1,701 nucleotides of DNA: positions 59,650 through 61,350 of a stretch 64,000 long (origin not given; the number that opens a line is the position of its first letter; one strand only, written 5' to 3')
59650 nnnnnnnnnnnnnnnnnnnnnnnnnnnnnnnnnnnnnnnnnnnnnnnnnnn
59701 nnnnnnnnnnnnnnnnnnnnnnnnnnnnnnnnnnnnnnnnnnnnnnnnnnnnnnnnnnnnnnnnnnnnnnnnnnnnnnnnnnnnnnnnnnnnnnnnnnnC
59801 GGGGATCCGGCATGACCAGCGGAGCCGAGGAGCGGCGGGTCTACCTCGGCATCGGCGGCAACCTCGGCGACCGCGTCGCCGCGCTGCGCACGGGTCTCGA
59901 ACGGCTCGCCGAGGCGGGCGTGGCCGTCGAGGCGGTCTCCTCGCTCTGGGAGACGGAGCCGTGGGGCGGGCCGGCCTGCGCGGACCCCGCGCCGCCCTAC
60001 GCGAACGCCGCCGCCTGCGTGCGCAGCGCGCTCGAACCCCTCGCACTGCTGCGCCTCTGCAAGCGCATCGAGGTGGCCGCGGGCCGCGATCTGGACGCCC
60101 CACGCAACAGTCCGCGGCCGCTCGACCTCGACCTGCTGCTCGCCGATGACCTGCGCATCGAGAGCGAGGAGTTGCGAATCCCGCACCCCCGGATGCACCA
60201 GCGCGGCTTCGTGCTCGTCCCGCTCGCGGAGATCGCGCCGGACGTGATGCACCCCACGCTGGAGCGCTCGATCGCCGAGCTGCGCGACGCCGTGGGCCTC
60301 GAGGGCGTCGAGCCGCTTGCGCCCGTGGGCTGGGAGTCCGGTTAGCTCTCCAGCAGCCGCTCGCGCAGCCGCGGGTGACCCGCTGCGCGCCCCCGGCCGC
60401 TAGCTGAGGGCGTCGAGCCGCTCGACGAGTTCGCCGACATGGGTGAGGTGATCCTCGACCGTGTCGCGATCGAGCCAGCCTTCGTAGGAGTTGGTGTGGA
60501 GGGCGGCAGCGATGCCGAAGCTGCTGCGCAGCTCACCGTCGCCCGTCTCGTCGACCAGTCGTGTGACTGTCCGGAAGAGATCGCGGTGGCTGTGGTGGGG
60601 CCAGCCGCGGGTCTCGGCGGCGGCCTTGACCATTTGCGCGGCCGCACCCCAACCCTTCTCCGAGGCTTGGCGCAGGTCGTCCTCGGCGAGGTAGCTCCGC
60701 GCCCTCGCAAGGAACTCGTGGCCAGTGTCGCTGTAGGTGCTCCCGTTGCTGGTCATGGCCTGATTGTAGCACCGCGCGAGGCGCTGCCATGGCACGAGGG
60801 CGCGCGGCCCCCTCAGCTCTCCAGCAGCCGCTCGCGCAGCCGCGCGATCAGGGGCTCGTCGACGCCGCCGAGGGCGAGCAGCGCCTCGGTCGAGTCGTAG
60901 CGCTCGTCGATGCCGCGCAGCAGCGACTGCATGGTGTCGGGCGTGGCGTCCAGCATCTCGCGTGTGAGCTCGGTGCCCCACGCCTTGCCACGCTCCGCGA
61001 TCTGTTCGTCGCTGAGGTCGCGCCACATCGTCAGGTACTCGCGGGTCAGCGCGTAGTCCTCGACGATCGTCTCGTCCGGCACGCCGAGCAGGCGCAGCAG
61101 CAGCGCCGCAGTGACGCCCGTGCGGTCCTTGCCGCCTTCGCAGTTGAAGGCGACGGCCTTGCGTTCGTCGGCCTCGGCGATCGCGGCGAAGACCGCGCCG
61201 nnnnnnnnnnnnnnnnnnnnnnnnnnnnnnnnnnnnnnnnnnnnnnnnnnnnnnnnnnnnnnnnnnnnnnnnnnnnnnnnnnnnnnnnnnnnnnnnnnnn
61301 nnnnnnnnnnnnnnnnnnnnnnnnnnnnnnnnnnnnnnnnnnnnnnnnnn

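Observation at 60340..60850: Single HEPN/PaREP1-like gene inserted between folK and a phosphatase gene, bracketed by perfect 30-nt direct repeats that duplicate the phosphatase 3' end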

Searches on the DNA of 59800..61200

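Call 55: search_rna_families(source=window, start=59800, end=61200, threshold=evalue, max_evalue=1)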
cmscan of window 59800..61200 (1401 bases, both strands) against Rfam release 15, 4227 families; matches with E-value up to 1: 0.
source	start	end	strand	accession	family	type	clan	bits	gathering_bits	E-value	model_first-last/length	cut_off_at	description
